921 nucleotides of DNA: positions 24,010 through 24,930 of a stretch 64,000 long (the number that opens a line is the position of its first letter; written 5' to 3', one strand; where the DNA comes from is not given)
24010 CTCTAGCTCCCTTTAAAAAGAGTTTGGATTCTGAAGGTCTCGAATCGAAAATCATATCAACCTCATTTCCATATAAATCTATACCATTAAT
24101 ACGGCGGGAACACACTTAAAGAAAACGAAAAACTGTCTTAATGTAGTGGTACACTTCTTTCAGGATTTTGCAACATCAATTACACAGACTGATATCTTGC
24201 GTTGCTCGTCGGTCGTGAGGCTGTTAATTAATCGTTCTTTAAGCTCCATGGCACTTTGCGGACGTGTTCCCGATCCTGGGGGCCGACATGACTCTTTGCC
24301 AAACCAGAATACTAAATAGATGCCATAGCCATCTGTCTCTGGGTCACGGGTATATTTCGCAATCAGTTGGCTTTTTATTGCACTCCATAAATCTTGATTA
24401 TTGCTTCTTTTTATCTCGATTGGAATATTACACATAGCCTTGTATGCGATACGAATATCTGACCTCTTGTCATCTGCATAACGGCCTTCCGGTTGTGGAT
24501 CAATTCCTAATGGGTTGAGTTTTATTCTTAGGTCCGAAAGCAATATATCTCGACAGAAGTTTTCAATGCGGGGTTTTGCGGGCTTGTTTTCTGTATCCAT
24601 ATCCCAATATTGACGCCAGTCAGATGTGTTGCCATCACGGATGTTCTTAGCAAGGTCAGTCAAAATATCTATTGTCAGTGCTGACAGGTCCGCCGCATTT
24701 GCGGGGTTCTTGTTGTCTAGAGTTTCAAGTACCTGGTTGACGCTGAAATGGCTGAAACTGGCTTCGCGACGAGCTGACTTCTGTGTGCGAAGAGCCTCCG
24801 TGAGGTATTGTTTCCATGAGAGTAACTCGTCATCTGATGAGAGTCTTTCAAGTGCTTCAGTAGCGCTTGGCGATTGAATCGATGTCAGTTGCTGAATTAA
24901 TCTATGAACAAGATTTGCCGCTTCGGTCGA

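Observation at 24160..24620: C-terminal ~140 aa of the large NTPase: PD-(D/E)xK-like E…D…ExK arrangement as the putative effector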

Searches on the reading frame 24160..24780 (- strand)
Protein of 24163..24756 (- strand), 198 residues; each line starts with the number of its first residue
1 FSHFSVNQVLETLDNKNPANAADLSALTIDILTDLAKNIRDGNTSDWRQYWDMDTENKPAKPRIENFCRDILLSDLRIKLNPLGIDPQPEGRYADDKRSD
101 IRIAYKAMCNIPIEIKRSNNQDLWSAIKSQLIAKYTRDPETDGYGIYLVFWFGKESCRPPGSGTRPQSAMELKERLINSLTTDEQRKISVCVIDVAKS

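Call 5: search_protein_families(library=pfam, proteins=[window:24160-24645:-], max_evalue=1)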
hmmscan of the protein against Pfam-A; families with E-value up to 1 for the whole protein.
window:24160-24645:- (161 aa): 0 families

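Call 6: search_protein_families(library=padloc, proteins=[window:24160-24645:-], max_evalue=1)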
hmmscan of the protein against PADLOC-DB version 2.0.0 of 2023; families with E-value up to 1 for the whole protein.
window:24160-24645:- (161 aa): 0 families

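Call 8: search_solved_structures(query=window:24160-24645:-, max_evalue=10, show_alignments=2)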
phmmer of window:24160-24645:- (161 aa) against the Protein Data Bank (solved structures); distinct sequences matched with E-value up to 10: 0.

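Call 10: find_homologous_proteins(query=window:24163-24756:-)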
Query seq(198 aa) (198 aa): 208 proteins with E <= 0.001 among 287 candidates; the best 120 are listed.
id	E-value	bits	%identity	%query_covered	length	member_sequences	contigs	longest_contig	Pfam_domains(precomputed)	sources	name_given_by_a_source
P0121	1.9e-83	297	70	100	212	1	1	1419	PF28130.1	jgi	-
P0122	3.3e-79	283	64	99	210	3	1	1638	PF28130.1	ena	-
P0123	4.9e-79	282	63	99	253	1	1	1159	PF28130.1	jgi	-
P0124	8.8e-79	281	65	96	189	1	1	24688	PF28130.1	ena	-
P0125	4.5e-77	276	60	99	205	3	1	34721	PF28130.1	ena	-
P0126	1.4e-76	274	63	99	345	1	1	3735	PF28130.1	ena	-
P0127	8.2e-75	268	61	99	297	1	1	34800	PF28130.1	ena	-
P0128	2.3e-74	267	63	100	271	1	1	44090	PF28130.1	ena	-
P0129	2.7e-74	267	59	99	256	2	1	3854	PF28130.1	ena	-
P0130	2.7e-74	267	60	99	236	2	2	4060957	PF28130.1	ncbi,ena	-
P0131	2.8e-74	267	61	99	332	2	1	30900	PF28130.1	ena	-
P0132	9.9e-74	265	62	100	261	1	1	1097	PF28130.1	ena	-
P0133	3.7e-73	263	60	99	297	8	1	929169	PF28130.1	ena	-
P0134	5.9e-73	262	60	99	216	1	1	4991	PF28130.1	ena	-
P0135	3.9e-72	260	60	99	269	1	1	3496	PF28130.1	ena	-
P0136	4.3e-72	260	62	100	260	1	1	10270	PF28130.1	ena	-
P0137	5.4e-72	259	60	99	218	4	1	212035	PF28130.1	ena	-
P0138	2.0e-71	257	59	99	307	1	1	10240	PF28130.1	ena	-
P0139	4.5e-71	256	62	98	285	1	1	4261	PF28130.1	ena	-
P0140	2.8e-70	254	59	99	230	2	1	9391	PF28130.1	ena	-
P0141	1.2e-69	252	60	100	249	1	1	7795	PF28130.1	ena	-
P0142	2.6e-69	250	58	99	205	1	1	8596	PF28130.1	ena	-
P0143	3.4e-69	250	59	99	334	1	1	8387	PF28130.1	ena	-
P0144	1.1e-68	248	58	99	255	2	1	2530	PF28130.1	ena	-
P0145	2.6e-68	247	56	99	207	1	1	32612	PF28130.1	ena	-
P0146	4.3e-68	246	56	99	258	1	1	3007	PF28130.1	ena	-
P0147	8.9e-68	245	56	99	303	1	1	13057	PF28130.1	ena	-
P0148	1.1e-67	245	57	99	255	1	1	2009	PF28130.1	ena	-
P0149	1.1e-67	245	56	97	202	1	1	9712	PF28130.1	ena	-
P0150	1.2e-67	245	67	71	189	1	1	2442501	PF28130.1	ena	-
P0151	2.2e-67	244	59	97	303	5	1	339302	PF28130.1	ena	-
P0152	4.3e-67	243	56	99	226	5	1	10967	PF28130.1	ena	-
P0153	5.1e-67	243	57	99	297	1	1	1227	PF28130.1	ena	-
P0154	8.1e-67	242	59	99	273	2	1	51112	PF28130.1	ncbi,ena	-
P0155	2.2e-66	241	54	99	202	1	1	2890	PF28130.1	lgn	-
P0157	3.4e-66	240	56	99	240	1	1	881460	PF28130.1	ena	-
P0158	4.1e-66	240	58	99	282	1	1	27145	PF28130.1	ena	-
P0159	4.5e-66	240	57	99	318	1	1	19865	PF28130.1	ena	-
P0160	8.2e-66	239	56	99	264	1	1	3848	PF28130.1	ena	-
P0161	1.3e-65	238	56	99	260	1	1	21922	PF28130.1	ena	-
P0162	1.3e-65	238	56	99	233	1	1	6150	PF28130.1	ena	-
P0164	2.0e-65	238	55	99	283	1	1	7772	PF28130.1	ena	-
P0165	2.5e-65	237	57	97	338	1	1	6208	PF28130.1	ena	-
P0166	6.7e-65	236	55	100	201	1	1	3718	PF28130.1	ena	-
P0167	7.1e-65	236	57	99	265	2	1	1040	PF28130.1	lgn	-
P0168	1.3e-64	235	53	99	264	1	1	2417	PF28130.1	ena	-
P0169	1.7e-64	235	56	95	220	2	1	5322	PF28130.1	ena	-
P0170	3.5e-64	234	55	99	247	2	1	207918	PF28130.1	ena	-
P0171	4.2e-64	233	60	93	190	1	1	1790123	PF28130.1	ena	-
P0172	6.7e-64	233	56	98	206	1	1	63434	PF28130.1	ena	-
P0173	9.9e-64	232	57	95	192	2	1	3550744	PF28130.1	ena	-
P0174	1.2e-63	232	55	99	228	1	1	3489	PF28130.1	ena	-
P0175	1.8e-63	231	56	99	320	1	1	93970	PF28130.1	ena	-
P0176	1.9e-63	231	59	88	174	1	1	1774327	PF28130.1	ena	-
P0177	2.5e-63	231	53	99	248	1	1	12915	PF28130.1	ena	-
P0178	4.0e-63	230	54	99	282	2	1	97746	PF28130.1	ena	-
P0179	6.7e-63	230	56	97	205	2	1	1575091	PF28130.1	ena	-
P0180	6.8e-63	230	55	99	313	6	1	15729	PF28130.1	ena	-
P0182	1.2e-62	229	54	98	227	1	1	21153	PF28130.1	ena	-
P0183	1.4e-62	229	55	98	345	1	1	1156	PF28130.1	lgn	-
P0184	1.4e-62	228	55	99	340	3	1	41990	PF28130.1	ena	-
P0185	1.6e-62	228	56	99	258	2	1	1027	PF28130.1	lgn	-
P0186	2.6e-62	228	56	99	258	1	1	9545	PF28130.1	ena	-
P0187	2.8e-62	228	56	99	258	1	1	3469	PF28130.1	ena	-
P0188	6.5e-62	226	56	93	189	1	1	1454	PF28130.1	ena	-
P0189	1.2e-61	225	59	87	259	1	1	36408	PF28130.1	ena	-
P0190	1.7e-61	225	55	99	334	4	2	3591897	PF28130.1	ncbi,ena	-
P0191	2.0e-61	225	55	92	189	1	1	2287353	PF28130.1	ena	-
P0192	2.1e-61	225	55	99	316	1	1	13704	PF28130.1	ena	-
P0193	3.5e-61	224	54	99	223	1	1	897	PF28130.1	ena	-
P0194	3.6e-61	224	54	97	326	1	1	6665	PF28130.1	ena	-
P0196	4.4e-61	224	56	99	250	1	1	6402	PF28130.1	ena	-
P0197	5.1e-61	223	56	83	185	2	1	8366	PF28130.1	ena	-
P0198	5.1e-61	223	55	94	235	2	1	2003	PF28130.1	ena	-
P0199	8.5e-61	223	53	99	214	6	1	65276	PF28130.1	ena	-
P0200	1.5e-60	222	54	99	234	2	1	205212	PF28130.1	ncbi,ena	-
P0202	3.8e-60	221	54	99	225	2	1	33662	PF28130.1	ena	-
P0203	4.4e-60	220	55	99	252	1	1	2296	PF28130.1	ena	-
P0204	6.5e-60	220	54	99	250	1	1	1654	PF28130.1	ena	-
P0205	7.0e-60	220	55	99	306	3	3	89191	PF28130.1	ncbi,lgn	-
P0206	9.2e-60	219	51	99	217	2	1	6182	PF28130.1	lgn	-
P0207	2.0e-59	218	63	80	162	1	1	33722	PF28130.1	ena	-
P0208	4.1e-59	217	53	99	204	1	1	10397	PF28130.1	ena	-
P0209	5.1e-59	217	57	86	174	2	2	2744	PF28130.1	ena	-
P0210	9.6e-59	216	53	99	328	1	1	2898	PF28130.1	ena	-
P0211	1.2e-58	216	52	98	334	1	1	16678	PF28130.1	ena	-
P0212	1.7e-58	215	50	98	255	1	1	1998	PF28130.1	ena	-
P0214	2.0e-58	215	51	99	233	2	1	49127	PF28130.1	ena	-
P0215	3.4e-58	214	52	98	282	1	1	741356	PF28130.1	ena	-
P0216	1.1e-57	213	58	93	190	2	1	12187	PF28130.1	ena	-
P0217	1.5e-57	212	53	99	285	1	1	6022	PF28130.1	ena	-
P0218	1.6e-57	212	52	99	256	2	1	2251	PF28130.1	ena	-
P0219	1.7e-57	212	54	99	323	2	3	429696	PF28130.1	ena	-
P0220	1.9e-57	212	54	99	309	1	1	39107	PF28130.1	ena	-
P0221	2.5e-57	211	56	86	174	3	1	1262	PF28130.1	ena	-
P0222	3.1e-57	211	62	71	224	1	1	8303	PF28130.1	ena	-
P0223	3.2e-57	211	57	84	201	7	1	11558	PF28130.1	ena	-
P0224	3.7e-57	211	50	99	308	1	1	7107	PF28130.1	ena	-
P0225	6.9e-57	210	51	99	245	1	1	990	PF28130.1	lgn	-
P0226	9.6e-57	209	52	99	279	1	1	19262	PF28130.1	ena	-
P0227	1.3e-56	209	58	85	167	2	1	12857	PF28130.1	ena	-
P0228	1.0e-55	206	51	99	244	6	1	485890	PF28130.1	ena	-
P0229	1.6e-55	205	49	99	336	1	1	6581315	PF28130.1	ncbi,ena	-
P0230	2.0e-55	205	54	85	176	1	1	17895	PF28130.1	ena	-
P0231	2.5e-55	205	52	99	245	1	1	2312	PF28130.1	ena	-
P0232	3.8e-55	204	57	82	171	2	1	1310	PF28130.1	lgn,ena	-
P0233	6.7e-55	203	51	98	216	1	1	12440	PF28130.1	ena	-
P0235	1.1e-54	203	52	99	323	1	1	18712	PF28130.1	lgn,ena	-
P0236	2.1e-54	202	55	87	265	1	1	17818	PF28130.1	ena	-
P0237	8.6e-54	200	51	99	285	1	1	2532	PF28130.1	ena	-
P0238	8.7e-54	200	50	99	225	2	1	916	PF28130.1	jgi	jgi:hypothetical protein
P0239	9.7e-54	200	51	99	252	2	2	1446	PF28130.1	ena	-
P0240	1.0e-53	200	52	92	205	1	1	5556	PF28130.1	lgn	-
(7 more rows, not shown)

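Call 11: search_protein_families(library=ncbifam, proteins=[window:24160-24645:-], max_evalue=1)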
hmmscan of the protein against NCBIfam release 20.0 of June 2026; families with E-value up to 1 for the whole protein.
window:24160-24645:- (161 aa): 2 families
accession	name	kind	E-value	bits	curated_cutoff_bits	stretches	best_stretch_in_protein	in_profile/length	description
NF058535.1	antiphage_EruA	equivalog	5.8e-55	187.1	1000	1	2-158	1164-1317/1318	NACHT domain-containing antiphage protein EruA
NF058534.1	antiphage_HyoA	equivalog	7.6e-12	43.7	1200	1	53-159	1313-1428/1430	NACHT domain-containing antiphage protein HyoA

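Call 40: predict_structure(alignment_id=A1)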
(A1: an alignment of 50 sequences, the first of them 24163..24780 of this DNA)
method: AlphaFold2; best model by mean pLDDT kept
length: 206 residues; sequences in the alignment: 50
mean_pLDDT: 88.4   pTM: 0.83
mean pLDDT of the five models: 88.4, 88.2, 87.5, 87.2, 86.9
residues with pLDDT >= 90: 156; 70-90: 18; 50-70: 21; < 50: 11
segments of 3 or more residues with pLDDT < 50: 1-3, 5-9, 101-103
pLDDT, mean of each block of 10 residues (from residue 1): 46 62 81 97 96 94 95 96 97 86 68 91 97 95 83 97 94 97 97 97 94
secondary structure, 60 per line:
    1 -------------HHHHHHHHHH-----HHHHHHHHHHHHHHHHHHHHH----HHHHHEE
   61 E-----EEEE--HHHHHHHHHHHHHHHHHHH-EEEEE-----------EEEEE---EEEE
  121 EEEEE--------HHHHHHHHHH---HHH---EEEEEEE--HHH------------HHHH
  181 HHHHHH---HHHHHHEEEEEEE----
elements in order: H14-23 H29-49 H54-58 E59-61 E67-70 H73-91 E93-97 E109-113 E117-125 H134-143 E153-159 H177-186 H190-195 E196-202

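Call 71: fold_search(model_id=the predicted structure, library=pdb)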
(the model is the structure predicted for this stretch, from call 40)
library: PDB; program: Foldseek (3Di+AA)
matches with E <= 10: 920; with E <= 0.001: 0
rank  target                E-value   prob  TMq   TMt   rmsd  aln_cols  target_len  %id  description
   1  3bm3_A                2.5e-03  0.66  0.29  0.24  13.7       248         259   14  Restriction endonuclease PspGI-substrate DNA complex (released 2008-09-16)
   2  8q3z_A                2.9e-03  0.87  0.38  0.20  19.0       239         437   11  Crystal structure of cA4-bound Can2 from Thermoanaerobacter brockii (released 2023-11-22)
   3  8q44_A                5.1e-03  0.75  0.36  0.19  19.2       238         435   11  Crystal structure of cA4-bound Can2 (E364R) in complex with oligo-T DNA (released 2023-11-22)
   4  2wiz_A                8.1e-03  0.96  0.27  0.40   4.1        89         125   13  Crystal structures of Holliday junction resolvases from Archaeoglobus fulgidus bound to DNA substrate (released 2009-05-26)
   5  1az4_B                1.1e-02  0.51  0.25  0.24   8.4       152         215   12  ECORV ENDONUCLEASE, UNLIGANDED, FORM B, T93A MUTANT (released 1998-05-27)
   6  2wcw_A                1.2e-02  0.95  0.28  0.42   6.7        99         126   15  1.6A resolution structure of Archaeoglobus fulgidus Hjc, a Holliday junction resolvase from an archaeal hyperthermophi (released 2009-03-24)
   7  8q41_B                1.4e-02  0.57  0.35  0.19  17.8       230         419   11  Crystal structure of Can2 (E341A) bound to cA4 and TTTAAA ssDNA (released 2023-11-22)
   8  8q3y_A                1.4e-02  0.51  0.33  0.18  19.8       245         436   10  Crystal structure of apo Can2 from Thermoanaerobacter brockii (released 2023-11-22)
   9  6sce_A                1.7e-02  0.72  0.31  0.12  10.9       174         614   17  Structure of a Type III CRISPR defence DNA nuclease activated by cyclic oligoadenylate (released 2020-02-19)
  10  7e8r                  2.2e-02  0.91  0.37  0.24   5.2       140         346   13  EcoT38I restriction endonuclease (released 2022-03-02)
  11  2rve_B                2.2e-02  0.44  0.19  0.19   8.8       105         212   13  THE CRYSTAL STRUCTURE OF ECORV ENDONUCLEASE AND OF ITS COMPLEXES WITH COGNATE AND NON-COGNATE DNA SEGMENTS (released 1992-01-15)
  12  8q43_A                2.5e-02  0.54  0.36  0.20  17.8       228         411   11  Crystal structure of cA4-bound Can2 (E341A) in complex with oligo-C DNA (released 2023-11-22)
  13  1az3_B                2.8e-02  0.54  0.23  0.22   6.7        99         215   14  ECORV ENDONUCLEASE, UNLIGANDED, FORM B (released 1998-05-27)
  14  1b96_A                2.8e-02  0.54  0.31  0.27  11.2       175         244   13  ANALYSIS OF A MUTATIONAL HOT-SPOT IN THE ECORV RESTRICTION ENDONUCLEASE: A CATALYTIC ROLE FOR A MAIN CHAIN CARBONYL GR (released 1999-02-26)
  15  1az0_B                2.8e-02  0.44  0.22  0.20   8.3       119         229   14  ECORV ENDONUCLEASE/DNA COMPLEX (released 1998-06-19)
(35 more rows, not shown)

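Call 79: search_protein_representatives(alignment_id=A1)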
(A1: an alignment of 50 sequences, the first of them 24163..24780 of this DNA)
Query: 50 sequences, 206 profile positions. Proteins with E-value up to 0.001 (for the whole library): 3319; up to 1e-10: 1909; up to 1e-30: 1146. The best 150 are listed.
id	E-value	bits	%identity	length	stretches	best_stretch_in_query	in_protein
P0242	3.3e-99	346.7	-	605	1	2-204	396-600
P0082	9.8e-98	341.9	-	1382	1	2-205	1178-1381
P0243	1.0e-96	338.6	-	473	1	3-205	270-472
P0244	4.1e-96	336.6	-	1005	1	2-204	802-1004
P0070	2.2e-95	334.2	-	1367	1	2-203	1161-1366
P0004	9.8e-94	328.8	-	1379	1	2-203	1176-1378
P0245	3.8e-93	326.9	-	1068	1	2-205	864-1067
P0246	1.2e-92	325.3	-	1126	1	2-204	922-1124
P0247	1.8e-92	324.7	-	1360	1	2-205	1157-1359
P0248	8.1e-92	322.6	-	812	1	2-205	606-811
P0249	4.2e-91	320.2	-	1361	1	2-204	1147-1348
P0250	9.0e-91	319.2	-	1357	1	2-203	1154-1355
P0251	1.0e-90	319.0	-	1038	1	2-204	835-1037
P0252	1.5e-90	318.4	-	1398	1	2-204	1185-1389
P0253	1.6e-90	318.4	-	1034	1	3-205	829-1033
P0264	6.4e-89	313.1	-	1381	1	2-204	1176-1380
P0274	3.0e-87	307.7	-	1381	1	2-204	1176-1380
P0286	4.6e-85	300.5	-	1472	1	2-205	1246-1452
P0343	3.9e-78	277.9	-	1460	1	2-204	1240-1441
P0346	6.6e-78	277.1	-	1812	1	3-204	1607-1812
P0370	1.0e-75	270.0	-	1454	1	2-204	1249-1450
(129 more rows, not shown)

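Call 96: search_protein_families(library=pfam, proteins=[P0346, P0286, P0343, P0370], max_evalue=0.001)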
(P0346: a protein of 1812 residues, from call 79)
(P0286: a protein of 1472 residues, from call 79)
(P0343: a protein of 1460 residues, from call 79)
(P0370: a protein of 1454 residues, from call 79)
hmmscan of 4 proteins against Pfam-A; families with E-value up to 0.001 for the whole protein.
P0346 (1812 aa): 7 families
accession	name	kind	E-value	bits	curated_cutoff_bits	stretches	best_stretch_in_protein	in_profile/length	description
PF13635.12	DUF4143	-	3.5e-22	79.3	28.1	1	221-377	1-159/160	Domain of unknown function (DUF4143)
PF13173.12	AAA_14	-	1.7e-20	73.7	27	1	21-169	3-128/129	AAA domain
PF13191.12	AAA_16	-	2.7e-08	34.9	32.6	0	458-497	24-63/167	AAA ATPase domain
PF00004.35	AAA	-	7.8e-06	26.8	21.2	0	463-540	2-95/131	ATPase family associated with various cellular activities (AAA)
PF13401.12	AAA_22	-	8.8e-06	26.5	27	0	462-563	8-101/130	AAA domain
PF01637.24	ATPase_2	-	0.00058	20.2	33.2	0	11-44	11-44/225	ATPase domain predominantly from Archaea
PF25199.1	nSTAND_NTPase5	-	0.00079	19.7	34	0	5-59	22-82/145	Novel STAND NTPase 5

P0286 (1472 aa): 0 families

P0343 (1460 aa): 0 families

P0370 (1454 aa): 0 families
